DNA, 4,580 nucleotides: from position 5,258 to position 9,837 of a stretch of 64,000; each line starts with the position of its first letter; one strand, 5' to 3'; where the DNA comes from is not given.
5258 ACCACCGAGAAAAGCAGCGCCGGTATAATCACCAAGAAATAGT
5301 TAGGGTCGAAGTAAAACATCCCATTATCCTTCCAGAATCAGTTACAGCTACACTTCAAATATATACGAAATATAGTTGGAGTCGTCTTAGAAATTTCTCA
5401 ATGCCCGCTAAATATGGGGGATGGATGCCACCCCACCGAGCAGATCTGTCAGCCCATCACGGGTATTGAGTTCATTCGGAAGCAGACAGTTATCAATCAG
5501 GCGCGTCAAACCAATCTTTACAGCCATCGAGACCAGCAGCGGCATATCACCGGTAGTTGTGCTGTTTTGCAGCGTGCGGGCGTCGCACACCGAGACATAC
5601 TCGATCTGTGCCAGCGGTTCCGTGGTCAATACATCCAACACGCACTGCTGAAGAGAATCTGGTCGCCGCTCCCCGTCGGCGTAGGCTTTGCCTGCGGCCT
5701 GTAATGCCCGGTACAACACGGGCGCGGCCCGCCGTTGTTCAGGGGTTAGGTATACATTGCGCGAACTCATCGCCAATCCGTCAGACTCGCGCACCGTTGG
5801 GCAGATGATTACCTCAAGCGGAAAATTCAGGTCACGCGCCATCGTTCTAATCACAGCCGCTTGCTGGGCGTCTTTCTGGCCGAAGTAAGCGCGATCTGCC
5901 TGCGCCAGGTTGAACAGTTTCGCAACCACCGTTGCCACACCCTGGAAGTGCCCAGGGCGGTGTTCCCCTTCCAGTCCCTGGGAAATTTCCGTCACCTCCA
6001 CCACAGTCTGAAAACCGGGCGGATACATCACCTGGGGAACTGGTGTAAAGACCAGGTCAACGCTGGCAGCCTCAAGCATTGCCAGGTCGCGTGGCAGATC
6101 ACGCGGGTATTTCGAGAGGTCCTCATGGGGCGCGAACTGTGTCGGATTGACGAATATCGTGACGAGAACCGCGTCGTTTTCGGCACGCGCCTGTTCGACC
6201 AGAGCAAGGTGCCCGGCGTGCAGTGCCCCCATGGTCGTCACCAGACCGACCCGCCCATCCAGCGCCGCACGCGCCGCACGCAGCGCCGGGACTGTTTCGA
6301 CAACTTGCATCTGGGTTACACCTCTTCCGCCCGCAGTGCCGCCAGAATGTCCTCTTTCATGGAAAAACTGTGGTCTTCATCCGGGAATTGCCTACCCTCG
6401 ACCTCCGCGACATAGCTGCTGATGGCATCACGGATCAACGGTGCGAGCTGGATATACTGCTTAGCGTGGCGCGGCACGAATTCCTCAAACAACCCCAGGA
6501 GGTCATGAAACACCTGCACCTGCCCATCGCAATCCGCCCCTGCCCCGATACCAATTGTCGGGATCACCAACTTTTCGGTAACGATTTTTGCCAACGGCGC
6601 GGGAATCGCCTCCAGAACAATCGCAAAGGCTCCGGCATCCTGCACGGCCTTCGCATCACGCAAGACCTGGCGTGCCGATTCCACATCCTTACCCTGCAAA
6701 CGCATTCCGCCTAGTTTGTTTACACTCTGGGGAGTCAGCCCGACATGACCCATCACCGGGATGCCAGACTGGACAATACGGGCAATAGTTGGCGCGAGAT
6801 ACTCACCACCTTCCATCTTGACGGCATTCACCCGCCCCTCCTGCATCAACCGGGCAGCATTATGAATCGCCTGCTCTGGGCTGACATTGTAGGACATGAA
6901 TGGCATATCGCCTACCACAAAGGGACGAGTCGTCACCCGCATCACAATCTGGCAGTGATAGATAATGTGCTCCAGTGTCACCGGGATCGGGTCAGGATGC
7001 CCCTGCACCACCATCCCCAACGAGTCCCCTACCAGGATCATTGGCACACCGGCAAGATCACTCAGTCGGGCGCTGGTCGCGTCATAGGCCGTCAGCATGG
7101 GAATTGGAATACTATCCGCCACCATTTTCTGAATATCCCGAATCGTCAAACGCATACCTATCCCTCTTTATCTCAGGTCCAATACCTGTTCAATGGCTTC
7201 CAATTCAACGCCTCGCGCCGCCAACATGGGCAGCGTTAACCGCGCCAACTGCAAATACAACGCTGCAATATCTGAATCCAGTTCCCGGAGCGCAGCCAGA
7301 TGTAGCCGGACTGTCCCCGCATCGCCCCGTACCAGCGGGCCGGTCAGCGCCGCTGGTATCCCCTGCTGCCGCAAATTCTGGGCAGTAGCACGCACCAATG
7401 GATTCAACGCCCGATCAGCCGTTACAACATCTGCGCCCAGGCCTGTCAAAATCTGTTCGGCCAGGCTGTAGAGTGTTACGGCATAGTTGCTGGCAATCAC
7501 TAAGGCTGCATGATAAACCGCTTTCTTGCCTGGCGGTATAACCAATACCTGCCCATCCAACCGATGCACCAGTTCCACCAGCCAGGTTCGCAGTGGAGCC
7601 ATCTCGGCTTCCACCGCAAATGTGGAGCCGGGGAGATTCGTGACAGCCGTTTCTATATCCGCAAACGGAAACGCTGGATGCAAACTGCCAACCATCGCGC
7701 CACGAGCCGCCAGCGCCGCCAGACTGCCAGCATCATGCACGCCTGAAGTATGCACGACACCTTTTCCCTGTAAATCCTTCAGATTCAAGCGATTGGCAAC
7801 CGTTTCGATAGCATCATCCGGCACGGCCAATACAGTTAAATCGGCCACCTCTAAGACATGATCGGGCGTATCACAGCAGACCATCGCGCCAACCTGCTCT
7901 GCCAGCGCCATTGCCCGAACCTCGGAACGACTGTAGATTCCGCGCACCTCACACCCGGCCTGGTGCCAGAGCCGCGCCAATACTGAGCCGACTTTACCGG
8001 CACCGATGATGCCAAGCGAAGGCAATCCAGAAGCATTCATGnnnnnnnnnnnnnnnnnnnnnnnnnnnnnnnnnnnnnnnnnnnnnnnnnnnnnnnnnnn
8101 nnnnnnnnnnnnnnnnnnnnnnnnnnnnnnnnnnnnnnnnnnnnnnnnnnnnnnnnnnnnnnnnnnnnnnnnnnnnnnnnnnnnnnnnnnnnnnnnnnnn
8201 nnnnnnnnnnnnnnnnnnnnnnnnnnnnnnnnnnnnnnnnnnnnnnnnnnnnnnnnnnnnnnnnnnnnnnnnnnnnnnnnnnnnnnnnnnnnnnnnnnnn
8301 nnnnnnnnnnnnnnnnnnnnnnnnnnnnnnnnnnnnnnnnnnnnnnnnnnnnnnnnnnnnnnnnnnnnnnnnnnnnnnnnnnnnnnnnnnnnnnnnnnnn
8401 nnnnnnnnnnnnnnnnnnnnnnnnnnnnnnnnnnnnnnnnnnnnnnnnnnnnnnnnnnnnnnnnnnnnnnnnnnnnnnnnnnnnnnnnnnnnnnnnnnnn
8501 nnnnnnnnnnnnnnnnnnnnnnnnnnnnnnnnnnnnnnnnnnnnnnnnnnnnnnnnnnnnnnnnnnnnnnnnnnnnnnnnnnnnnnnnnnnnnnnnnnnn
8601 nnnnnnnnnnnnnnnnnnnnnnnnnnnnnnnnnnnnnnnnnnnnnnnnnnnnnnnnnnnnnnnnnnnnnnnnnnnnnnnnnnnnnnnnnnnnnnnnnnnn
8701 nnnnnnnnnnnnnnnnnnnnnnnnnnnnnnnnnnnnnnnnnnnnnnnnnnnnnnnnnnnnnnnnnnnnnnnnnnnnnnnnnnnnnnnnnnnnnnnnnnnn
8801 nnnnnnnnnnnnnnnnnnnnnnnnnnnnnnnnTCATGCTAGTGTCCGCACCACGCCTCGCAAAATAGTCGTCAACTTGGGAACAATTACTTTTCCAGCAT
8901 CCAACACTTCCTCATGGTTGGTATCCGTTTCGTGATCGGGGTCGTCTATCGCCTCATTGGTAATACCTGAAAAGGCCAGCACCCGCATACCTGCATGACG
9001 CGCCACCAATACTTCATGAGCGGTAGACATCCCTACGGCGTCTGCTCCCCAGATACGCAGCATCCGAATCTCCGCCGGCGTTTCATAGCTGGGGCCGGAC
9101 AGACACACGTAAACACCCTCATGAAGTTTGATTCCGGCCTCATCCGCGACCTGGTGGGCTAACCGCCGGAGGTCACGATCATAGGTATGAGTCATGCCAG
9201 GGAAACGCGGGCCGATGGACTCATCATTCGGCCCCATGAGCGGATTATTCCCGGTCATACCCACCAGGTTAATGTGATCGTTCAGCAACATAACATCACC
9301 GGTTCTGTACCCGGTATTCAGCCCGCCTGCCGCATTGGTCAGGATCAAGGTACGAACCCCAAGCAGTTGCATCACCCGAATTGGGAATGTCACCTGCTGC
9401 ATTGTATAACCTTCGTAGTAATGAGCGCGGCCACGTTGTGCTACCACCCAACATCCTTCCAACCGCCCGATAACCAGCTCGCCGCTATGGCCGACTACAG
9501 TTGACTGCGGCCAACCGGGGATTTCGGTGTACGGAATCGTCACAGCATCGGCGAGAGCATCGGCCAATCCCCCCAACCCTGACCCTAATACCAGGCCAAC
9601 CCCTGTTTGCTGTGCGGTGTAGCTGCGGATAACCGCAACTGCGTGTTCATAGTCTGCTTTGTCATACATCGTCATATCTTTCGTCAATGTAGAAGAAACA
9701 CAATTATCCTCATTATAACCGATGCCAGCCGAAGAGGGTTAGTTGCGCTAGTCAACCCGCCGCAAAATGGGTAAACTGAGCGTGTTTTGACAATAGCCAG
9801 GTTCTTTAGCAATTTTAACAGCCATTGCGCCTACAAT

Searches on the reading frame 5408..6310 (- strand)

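Call 91: search_protein_families(library=pfam, proteins=[window:5408-6310:-], max_evalue=0.00001)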
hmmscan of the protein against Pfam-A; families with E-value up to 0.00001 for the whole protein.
window:5408-6310:- (300 aa): 1 family
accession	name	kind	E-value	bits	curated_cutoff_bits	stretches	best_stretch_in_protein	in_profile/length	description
PF02569.21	Pantoate_ligase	-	3.5e-105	351.4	20.7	1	2-275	1-267/268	Pantoate-beta-alanine ligase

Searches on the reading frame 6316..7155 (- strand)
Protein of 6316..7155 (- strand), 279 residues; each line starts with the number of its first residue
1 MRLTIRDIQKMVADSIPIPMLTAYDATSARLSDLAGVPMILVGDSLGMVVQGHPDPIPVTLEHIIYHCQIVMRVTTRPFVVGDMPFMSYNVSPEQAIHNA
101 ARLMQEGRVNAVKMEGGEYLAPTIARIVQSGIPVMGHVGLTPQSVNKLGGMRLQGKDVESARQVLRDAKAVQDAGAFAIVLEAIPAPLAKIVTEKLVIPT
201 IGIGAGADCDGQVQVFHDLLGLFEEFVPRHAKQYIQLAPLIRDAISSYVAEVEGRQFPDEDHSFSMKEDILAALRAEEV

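Call 91: search_protein_families(library=pfam, proteins=[window:6316-7155:-], max_evalue=0.00001)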
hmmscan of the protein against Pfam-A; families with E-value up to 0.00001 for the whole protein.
window:6316-7155:- (279 aa): 1 family
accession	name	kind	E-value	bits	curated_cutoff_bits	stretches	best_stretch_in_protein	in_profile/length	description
PF02548.21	Pantoate_transf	-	2.8e-111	371.5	28.7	1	2-259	1-258/259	Ketopantoate hydroxymethyltransferase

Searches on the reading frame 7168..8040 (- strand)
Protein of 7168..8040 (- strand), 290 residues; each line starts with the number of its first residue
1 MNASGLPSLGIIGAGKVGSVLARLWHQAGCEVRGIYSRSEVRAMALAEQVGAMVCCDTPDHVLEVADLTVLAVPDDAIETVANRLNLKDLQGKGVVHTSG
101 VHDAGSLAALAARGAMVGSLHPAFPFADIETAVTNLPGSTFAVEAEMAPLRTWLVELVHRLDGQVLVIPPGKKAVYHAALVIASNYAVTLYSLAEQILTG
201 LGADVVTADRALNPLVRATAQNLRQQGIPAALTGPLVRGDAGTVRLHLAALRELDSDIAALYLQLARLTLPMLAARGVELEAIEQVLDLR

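Call 91: search_protein_families(library=pfam, proteins=[window:7168-8040:-], max_evalue=0.00001)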
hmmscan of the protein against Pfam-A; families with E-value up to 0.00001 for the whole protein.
window:7168-8040:- (290 aa): 3 families
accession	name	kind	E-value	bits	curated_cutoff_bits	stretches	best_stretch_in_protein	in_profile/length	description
PF10728.14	DUF2520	-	1.6e-34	118.8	25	1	140-267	2-123/125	Domain of unknown function (DUF2520)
PF10727.15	Rossmann-like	-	2.3e-13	50.5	23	1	8-122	16-131/131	Rossmann-like domain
PF03807.23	F420_oxidored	-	4.7e-12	46.8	21.6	1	9-98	2-91/94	NADP oxidoreductase coenzyme F420-dependent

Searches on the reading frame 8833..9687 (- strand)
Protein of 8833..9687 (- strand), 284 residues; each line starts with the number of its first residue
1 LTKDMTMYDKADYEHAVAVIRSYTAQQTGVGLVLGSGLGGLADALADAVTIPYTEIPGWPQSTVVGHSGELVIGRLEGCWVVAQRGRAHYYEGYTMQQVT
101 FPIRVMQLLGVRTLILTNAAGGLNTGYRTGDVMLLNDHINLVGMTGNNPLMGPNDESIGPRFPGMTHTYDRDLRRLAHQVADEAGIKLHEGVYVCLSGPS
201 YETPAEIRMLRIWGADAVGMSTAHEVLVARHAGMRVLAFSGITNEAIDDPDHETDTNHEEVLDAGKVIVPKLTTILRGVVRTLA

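Call 91: search_protein_families(library=pfam, proteins=[window:8833-9687:-], max_evalue=0.00001)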
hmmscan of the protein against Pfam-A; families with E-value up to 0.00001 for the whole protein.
window:8833-9687:- (284 aa): 1 family
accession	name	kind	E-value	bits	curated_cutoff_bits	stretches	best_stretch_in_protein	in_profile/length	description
PF01048.26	PNP_UDP_1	-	9.1e-60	202.4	25.1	1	31-280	3-232/233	Phosphorylase superfamily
